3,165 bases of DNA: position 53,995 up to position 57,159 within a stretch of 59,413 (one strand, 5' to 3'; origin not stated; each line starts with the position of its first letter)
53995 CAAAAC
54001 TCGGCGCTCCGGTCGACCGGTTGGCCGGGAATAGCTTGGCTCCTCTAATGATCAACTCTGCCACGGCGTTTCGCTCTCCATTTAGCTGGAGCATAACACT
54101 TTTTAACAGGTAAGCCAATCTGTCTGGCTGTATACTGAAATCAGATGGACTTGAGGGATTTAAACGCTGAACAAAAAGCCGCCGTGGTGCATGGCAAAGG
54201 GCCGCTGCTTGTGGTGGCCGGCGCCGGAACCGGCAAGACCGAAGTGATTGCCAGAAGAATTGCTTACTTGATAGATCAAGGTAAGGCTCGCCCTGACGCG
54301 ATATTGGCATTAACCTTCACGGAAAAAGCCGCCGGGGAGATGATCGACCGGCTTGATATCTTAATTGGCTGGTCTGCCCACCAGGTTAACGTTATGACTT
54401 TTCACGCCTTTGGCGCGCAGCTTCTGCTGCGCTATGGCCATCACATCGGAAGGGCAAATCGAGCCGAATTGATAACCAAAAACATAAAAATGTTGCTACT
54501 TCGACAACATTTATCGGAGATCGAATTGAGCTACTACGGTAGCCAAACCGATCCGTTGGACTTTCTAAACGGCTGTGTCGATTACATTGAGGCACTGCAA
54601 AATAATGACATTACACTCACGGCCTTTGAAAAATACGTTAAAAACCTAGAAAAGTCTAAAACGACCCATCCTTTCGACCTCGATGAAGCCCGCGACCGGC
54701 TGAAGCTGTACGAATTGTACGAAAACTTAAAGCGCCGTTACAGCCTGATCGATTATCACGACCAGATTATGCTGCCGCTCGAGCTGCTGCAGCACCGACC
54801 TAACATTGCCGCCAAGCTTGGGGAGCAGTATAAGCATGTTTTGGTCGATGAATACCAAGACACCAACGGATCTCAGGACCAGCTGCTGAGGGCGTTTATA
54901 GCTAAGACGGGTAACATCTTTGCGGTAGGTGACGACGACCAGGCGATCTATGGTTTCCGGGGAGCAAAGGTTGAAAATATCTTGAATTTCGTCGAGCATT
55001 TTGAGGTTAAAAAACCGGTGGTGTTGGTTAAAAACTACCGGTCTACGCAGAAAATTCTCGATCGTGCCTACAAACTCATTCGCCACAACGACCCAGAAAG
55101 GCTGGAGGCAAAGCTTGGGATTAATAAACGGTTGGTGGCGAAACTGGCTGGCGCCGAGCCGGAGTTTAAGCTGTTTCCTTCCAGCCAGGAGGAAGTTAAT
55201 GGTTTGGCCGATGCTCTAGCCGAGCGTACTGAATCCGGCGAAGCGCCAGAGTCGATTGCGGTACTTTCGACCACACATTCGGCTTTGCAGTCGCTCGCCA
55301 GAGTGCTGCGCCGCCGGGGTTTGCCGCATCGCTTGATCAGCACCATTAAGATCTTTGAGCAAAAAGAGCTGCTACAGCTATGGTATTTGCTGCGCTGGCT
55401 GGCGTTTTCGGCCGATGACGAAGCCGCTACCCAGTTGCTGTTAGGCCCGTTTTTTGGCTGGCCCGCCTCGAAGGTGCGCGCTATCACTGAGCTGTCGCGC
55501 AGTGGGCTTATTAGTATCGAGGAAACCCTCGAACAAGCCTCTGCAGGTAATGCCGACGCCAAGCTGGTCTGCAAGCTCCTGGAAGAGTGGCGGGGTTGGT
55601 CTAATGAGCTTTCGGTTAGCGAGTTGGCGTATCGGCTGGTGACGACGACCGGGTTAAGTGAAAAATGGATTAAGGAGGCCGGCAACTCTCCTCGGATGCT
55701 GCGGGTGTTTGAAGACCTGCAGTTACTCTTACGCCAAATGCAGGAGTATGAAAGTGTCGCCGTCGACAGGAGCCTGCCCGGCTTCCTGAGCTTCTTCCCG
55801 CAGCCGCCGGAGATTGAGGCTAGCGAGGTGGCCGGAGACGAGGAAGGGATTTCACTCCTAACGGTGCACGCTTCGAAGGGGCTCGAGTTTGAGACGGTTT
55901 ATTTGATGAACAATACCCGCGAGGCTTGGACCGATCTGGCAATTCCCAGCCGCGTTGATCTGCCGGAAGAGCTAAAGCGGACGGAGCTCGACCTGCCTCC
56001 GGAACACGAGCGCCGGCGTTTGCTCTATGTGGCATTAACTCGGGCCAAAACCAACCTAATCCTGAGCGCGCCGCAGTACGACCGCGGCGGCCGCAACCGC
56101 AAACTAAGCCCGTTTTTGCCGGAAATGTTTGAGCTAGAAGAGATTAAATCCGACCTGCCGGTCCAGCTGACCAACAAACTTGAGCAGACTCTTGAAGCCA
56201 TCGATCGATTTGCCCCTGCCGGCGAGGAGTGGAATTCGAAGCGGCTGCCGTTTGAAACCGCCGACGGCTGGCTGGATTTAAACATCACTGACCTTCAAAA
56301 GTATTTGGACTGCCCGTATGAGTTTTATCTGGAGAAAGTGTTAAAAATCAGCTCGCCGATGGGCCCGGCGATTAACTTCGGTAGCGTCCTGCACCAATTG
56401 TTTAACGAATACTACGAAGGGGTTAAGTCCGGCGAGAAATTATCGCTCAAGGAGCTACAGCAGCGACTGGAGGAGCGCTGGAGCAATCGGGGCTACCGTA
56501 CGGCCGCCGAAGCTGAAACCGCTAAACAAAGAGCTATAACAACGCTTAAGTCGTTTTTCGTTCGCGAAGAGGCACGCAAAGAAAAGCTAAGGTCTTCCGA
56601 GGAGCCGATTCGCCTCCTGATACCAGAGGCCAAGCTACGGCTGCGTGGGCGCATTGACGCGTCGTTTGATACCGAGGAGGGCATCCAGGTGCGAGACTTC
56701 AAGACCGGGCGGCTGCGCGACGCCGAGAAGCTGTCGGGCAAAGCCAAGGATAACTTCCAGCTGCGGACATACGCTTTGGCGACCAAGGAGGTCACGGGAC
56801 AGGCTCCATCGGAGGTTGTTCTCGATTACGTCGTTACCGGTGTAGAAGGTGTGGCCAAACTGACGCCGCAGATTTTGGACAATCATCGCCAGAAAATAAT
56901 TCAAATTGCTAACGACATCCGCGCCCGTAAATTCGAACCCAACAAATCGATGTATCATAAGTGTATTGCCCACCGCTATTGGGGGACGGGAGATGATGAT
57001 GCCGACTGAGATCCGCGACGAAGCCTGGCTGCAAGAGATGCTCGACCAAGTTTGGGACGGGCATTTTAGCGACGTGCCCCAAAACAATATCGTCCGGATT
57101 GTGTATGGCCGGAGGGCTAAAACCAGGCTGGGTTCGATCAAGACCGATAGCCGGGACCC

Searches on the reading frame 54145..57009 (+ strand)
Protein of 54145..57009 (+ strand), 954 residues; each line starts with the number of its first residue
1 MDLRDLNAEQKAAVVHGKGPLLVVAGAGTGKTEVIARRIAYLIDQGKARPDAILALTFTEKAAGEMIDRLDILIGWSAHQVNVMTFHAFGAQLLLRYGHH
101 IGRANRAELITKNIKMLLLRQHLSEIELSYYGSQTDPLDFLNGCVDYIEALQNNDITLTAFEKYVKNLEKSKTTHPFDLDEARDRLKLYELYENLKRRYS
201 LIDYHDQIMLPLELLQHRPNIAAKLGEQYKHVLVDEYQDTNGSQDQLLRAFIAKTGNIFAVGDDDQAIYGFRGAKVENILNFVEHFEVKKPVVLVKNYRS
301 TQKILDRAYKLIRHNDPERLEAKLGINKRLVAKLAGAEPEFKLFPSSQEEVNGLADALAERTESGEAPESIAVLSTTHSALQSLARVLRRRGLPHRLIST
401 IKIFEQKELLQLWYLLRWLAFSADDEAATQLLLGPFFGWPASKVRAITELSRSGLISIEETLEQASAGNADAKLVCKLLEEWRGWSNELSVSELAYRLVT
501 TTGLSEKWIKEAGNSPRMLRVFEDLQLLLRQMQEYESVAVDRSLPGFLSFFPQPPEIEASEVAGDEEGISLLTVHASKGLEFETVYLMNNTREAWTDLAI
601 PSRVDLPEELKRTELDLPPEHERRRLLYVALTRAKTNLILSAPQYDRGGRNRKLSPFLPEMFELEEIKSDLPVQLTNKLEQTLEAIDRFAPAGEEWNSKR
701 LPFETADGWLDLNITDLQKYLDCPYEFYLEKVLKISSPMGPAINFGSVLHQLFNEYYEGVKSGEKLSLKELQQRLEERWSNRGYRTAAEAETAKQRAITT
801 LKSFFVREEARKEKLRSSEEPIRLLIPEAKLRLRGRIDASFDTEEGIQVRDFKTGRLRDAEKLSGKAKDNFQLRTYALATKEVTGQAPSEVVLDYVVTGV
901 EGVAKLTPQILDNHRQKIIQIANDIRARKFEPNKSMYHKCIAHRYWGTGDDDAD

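Call 69: search_protein_families(library=pfam, proteins=[window:54145-57009:+], max_evalue=0.0001)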
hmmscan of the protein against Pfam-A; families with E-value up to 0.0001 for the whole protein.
window:54145-57009:+ (954 aa): 6 families
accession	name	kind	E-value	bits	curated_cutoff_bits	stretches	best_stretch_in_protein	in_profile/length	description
PF00580.27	UvrD-helicase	-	1.4e-71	241.8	23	1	6-286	1-270/271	UvrD/REP helicase N-terminal domain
PF13361.12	UvrD_C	-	2.8e-36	126.1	25.6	1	292-642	1-347/350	UvrD-like helicase C-terminal domain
PF12705.13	PDDEXK_1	-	4.3e-27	96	22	1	713-935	3-234/247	PD-(D/E)XK nuclease superfamily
PF13245.12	AAA_19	-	1.4e-22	80.7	25.1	1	10-272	1-134/134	AAA domain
PF13538.12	UvrD_C_2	-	1.2e-10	41.5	27.4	1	620-640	31-51/52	UvrD-like helicase C-terminal domain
PF13604.12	AAA_30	-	1.7e-06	28.3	27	0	6-72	2-68/191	AAA domain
